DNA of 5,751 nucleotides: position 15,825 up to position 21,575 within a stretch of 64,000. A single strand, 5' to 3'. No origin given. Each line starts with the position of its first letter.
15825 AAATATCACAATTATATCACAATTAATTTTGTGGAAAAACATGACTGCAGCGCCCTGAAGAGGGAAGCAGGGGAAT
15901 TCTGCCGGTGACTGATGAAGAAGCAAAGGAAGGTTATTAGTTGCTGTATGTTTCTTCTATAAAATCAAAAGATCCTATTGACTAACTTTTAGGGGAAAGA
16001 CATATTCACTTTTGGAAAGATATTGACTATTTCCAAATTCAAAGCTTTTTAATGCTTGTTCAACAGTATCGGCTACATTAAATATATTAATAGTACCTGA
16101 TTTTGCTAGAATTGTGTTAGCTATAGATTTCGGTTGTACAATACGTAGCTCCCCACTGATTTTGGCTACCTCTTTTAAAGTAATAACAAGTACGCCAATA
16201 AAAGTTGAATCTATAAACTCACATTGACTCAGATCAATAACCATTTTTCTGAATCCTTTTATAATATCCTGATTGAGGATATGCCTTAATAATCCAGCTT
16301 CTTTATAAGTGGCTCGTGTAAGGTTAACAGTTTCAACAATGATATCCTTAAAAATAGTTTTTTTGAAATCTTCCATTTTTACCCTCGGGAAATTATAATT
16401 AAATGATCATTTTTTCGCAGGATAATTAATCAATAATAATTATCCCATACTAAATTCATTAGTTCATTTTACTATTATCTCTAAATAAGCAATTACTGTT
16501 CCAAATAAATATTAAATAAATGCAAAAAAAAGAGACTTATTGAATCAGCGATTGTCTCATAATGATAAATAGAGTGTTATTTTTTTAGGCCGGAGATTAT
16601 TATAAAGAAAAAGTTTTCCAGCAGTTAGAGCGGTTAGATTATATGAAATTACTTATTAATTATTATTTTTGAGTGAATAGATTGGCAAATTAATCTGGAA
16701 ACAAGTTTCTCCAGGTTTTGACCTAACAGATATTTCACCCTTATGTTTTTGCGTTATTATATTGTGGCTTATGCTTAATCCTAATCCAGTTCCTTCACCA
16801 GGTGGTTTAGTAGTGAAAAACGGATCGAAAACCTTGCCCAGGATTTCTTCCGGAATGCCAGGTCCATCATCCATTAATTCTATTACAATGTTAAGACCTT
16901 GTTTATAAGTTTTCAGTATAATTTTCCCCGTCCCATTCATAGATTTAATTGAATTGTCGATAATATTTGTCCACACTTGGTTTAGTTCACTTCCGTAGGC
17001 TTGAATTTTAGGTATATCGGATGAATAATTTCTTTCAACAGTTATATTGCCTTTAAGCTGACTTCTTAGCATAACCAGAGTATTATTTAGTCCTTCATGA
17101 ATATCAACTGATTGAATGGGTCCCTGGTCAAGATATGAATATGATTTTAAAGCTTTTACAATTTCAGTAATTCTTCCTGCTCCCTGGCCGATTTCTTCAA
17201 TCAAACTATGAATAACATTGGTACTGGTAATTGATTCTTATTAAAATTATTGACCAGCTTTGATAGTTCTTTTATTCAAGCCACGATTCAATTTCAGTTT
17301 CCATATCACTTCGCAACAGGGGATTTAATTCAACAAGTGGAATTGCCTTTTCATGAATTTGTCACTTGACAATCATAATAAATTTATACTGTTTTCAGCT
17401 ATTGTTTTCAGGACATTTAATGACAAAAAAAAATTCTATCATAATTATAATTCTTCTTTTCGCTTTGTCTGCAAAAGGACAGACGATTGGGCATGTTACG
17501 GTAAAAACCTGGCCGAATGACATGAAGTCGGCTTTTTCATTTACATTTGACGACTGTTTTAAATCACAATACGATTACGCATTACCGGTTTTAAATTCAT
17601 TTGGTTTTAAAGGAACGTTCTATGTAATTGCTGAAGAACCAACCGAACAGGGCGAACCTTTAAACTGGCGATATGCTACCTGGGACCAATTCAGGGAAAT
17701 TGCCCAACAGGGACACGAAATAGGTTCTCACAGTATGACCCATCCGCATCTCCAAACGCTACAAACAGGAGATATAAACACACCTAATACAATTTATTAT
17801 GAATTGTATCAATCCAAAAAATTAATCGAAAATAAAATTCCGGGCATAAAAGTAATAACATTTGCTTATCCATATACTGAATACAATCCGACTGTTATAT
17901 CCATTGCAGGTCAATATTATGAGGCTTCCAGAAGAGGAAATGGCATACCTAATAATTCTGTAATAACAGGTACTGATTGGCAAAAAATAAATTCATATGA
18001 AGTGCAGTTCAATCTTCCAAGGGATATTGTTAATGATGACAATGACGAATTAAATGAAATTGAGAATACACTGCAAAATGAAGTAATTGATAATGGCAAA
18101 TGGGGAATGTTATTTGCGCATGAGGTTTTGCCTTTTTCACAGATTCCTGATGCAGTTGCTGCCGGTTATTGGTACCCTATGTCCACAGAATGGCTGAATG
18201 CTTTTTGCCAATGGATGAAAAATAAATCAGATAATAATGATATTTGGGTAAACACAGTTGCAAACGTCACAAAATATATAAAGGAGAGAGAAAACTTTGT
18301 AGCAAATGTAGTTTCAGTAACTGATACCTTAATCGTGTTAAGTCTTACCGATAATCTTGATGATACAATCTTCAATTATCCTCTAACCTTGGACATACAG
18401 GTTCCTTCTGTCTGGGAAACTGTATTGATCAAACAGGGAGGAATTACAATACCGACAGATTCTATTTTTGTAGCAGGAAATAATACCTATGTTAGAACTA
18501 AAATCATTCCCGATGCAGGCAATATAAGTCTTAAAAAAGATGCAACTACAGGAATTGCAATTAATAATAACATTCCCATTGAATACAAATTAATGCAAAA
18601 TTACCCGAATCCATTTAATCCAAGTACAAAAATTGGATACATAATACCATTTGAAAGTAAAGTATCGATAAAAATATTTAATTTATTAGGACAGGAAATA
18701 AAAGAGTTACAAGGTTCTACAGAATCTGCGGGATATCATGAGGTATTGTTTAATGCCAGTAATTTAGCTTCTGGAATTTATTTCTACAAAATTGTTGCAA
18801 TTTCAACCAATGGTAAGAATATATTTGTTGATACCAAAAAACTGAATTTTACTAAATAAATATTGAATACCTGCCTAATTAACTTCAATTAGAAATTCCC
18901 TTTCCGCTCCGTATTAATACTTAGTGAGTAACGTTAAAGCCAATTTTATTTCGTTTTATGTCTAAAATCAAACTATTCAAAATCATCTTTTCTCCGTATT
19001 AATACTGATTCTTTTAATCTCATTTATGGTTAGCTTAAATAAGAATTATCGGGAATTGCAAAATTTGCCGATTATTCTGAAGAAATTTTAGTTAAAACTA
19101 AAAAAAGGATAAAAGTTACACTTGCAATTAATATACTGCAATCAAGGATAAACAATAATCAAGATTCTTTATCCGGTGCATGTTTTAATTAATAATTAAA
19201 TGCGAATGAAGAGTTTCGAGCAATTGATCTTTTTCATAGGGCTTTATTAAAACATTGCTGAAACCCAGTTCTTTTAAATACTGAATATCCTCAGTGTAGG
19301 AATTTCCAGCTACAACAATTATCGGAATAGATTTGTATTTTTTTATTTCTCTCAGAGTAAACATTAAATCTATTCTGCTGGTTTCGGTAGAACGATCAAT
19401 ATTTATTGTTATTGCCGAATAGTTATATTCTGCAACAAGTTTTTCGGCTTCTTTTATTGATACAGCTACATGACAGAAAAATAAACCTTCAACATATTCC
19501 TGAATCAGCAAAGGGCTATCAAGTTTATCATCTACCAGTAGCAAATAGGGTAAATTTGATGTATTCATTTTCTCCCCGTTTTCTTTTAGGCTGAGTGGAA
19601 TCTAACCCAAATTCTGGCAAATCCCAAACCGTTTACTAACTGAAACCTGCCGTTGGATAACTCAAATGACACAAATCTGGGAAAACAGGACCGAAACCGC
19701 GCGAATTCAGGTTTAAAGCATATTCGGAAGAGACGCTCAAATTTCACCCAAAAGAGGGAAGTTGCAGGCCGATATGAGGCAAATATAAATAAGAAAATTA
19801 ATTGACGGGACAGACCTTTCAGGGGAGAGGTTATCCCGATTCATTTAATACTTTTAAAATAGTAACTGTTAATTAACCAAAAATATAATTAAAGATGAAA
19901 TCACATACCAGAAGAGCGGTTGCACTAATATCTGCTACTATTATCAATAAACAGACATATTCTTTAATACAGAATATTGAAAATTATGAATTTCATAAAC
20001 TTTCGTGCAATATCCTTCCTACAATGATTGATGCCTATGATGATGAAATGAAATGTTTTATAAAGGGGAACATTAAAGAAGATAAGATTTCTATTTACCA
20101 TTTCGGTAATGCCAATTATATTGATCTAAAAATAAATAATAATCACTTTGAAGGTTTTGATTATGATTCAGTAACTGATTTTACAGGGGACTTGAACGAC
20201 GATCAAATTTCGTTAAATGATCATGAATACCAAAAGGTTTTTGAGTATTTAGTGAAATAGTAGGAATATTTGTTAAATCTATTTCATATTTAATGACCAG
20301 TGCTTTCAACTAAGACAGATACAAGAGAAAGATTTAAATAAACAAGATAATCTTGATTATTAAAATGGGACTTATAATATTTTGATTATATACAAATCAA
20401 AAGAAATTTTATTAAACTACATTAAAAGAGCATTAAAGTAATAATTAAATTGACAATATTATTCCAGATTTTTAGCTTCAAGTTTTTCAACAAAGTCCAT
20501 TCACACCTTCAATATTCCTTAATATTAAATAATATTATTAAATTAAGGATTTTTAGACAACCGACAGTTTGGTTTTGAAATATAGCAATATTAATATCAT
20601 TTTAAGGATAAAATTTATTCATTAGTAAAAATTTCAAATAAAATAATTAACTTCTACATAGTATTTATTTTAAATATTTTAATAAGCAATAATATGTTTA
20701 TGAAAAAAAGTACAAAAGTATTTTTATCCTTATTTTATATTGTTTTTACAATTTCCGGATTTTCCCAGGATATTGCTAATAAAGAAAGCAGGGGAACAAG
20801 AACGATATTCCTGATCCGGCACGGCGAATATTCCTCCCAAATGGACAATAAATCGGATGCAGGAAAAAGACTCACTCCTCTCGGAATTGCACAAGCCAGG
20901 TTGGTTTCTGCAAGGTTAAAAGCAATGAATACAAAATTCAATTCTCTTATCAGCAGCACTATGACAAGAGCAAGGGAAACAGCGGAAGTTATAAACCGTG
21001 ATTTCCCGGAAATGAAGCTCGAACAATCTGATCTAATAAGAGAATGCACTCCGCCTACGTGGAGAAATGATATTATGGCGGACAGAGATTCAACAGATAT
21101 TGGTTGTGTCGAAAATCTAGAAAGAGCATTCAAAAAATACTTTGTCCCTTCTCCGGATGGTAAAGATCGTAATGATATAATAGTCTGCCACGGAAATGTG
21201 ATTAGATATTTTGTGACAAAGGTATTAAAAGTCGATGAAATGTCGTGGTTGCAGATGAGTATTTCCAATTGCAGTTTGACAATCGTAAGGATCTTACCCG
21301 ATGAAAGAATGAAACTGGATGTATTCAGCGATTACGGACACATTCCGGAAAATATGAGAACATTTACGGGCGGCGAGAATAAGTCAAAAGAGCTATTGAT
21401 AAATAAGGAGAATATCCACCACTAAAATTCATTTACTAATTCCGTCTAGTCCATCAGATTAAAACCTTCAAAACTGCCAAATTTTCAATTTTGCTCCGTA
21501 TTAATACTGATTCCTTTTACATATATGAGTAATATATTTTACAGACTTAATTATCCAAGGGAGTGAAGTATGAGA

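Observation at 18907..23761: Five-member family of a 20-23 bp element with a perfect palindromic core (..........), confined to the signalling block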

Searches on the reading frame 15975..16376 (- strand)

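Call 6: search_protein_families(library=pfam, proteins=[window:15975-16376:-], max_evalue=0.01)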
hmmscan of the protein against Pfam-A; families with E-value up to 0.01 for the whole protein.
window:15975-16376:- (133 aa): 2 families
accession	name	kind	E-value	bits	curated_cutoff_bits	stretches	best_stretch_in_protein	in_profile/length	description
PF01740.26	STAS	-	5.1e-12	45.9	22.6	1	32-108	29-106/106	STAS domain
PF13466.11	STAS_2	-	0.00077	20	29.2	1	28-82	13-66/80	STAS domain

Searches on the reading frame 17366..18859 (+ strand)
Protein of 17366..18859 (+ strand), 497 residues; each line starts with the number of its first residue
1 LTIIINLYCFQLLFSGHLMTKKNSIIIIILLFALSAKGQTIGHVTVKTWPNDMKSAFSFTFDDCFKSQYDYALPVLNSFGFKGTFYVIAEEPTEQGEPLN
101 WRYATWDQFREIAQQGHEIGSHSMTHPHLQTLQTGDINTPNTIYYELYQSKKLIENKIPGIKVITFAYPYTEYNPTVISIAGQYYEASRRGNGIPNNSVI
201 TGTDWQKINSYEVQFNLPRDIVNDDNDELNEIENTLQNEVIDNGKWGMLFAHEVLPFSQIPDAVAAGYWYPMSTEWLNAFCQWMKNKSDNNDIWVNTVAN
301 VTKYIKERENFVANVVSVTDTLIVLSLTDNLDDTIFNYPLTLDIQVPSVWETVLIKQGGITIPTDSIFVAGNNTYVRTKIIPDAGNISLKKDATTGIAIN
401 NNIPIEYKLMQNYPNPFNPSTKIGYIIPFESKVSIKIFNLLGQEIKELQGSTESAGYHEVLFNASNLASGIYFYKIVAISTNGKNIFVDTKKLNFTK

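Call 6: search_protein_families(library=pfam, proteins=[window:17366-18859:+], max_evalue=0.01)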
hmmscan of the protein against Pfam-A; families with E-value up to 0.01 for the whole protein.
window:17366-18859:+ (497 aa): 3 families
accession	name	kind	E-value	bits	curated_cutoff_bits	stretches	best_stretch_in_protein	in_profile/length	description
PF01522.26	Polysacc_deac_1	-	3.7e-22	79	23.1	1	55-183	7-118/124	Polysaccharide deacetylase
PF18962.6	Por_Secre_tail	-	6.5e-09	36.4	27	1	413-480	2-66/75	Secretion system C-terminal sorting domain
PF13585.12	CHU_C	-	0.0078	16.8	27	0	431-478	27-72/86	CHU_C Type IX secretion signal domain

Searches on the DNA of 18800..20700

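Call 50: search_rna_families(source=window, start=18800, end=20700, threshold=evalue, max_evalue=1)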
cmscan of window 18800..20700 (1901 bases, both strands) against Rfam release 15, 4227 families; matches with E-value up to 1: 0.
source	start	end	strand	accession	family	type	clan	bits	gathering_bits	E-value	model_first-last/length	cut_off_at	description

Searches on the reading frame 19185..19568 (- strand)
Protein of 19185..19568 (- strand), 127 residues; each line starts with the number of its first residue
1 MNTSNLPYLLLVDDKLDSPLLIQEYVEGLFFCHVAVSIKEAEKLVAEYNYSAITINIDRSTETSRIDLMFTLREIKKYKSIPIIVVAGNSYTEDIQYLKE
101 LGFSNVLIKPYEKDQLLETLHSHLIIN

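Call 6: search_protein_families(library=pfam, proteins=[window:19185-19568:-], max_evalue=0.01)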
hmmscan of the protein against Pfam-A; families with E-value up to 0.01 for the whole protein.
window:19185-19568:- (127 aa): 1 family
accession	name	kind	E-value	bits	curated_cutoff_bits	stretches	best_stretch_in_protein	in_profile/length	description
PF00072.30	Response_reg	-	2.3e-07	31.4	30.2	1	10-120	2-110/111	Response regulator receiver domain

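Call 41: search_protein_families(library=ncbifam, proteins=[window:19185-19568:-], max_evalue=0.1)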
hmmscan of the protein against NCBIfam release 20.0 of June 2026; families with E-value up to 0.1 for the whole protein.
window:19185-19568:- (127 aa): 33 families (the best 25 are shown)
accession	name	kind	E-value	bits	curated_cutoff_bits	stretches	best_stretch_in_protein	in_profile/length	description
TIGR02956.1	TMAO_torS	equivalog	3.4e-08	32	676.5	1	10-124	705-820/967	TMAO reductase system sensor histidine kinase/response regulator TorS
NF007135.0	PRK09581.1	equivalog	1.4e-05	24.1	474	1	8-118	157-266/457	PleD family two-component system response regulator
TIGR02154.1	PhoB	equivalog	1.9e-05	24.1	296.2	1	9-122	5-118/226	phosphate regulon transcriptional regulator PhoB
NF007689.0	PRK10365.1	equivalog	1.9e-05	23.7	760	1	9-124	8-121/441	sigma-54-dependent response regulator transcription factor ZraR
NF038297.2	hybrid_HK_HrmK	equivalog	1.9e-05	23.5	725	1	5-117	489-601/607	hybrid histidine kinase/response regulator HrmK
NF045717.1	DVU0259_DivK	exception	0.00011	22.4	160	1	25-123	17-115/117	DVU0259 family response regulator domain-containing protein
NF047654.1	DiguCycDgcRLepto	equivalog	0.0002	20.4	500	1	9-126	6-122/295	diguanylate cyclase DgcR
NF007750.0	PRK10430.1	equivalog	0.00048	19.7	262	1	11-122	6-119/239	two-component system response regulator DcuR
NF007969.0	PRK10693.1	equivalog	0.00088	18.4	329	1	10-113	11-112/337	two-component system response regulator RssB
NF008318.0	PRK11107.1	equivalog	0.00097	17.3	890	1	21-123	686-784/920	two-component sensor histidine kinase BarA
NF007928.2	PRK10643.1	equivalog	0.0011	18.6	330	1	9-117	4-109/216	two-component system response regulator PmrA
NF051870.1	NAssimRespRegNtrX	equivalog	0.0018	17.2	600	1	9-119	4-114/452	nitrogen assimilation response regulator NtrX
NF010430.0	PRK13856.1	equivalog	0.004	16.9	344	1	8-119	3-112/241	two-component response regulator VirG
NF051850.1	RespRegRprY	equivalog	0.0069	15.8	370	1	10-119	8-115/234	response regulator transcription factor RprY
NF041866.1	EpsW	equivalog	0.0081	15.8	200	1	63-119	64-120/131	exopolysaccharide biosynthesis response regulator EpsW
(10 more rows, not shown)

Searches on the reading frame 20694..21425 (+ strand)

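Call 6: search_protein_families(library=pfam, proteins=[window:20694-21425:+], max_evalue=0.01)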
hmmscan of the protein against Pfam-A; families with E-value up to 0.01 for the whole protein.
window:20694-21425:+ (243 aa): 1 family
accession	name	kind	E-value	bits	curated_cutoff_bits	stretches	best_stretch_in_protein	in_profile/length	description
PF00300.27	His_Phos_1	-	3.1e-20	73.1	21.7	2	38-124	1-86/194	Histidine phosphatase superfamily (branch 1)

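Call 41: search_protein_families(library=ncbifam, proteins=[window:20694-21425:+], max_evalue=0.1)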
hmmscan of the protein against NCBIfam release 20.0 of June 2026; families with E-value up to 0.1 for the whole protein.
window:20694-21425:+ (243 aa): 14 families
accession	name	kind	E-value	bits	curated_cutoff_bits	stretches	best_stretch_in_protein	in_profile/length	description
NF038349.1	dPGM_arch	equivalog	1.4e-13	51.2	225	1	38-203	1-174/194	2,3-diphosphoglycerate-dependent phosphoglycerate mutase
TIGR03162.1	ribazole_cobC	equivalog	9.6e-13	47.9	162.9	2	38-118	1-79/176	alpha-ribazole phosphatase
TIGR00249.1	sixA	equivalog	1.4e-11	44.5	74.5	1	38-112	3-75/154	phosphohistidine phosphatase SixA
TIGR03848.1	MSMEG_4193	subfamily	1.6e-10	40.8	203.85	2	37-125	1-89/204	MSMEG_4193 family putative phosphomutase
NF005567.0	PRK07238.1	equivalog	2.3e-10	40.4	326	1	32-123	175-265/378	bifunctional RNase H/acid phosphatase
NF011580.0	PRK15004.1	equivalog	1.3e-09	38.4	250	1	38-104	3-69/203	adenosylcobalamin/alpha-ribazole phosphatase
NF002901.0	PRK03482.1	equivalog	4.3e-08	33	261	1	37-102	3-68/215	2,3-diphosphoglycerate-dependent phosphoglycerate mutase GpmB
NF010713.0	PRK14115.1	equivalog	1.3e-05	24.6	305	1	37-107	3-75/248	2,3-diphosphoglycerate-dependent phosphoglycerate mutase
NF002339.0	PRK01295.1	equivalog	1.4e-05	24.7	316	1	36-110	3-79/206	2,3-bisphosphoglycerate-dependent phosphoglycerate mutase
NF009993.0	PRK13462.1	equivalog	0.0001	22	226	1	37-100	7-72/203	acid phosphatase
TIGR01258.1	pgm_1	subfamily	0.00013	21.4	81.7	1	38-102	3-69/245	2,3-bisphosphoglycerate-dependent phosphoglycerate mutase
NF052369.1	PmrG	equivalog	0.00019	20.9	170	1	32-129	17-110/168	lipopolysaccharide core heptose(II)-phosphate phosphatase PmrG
NF045917.1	PhserinePhPspA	equivalog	0.00026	20.7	350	1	38-123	4-88/211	phosphoserine phosphatase PspA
NF052459.1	OxoGTPPhMutT1Mycb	equivalog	0.085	11.9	475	0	30-102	127-198/292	8-oxo-(d)GTP phosphatase MutT1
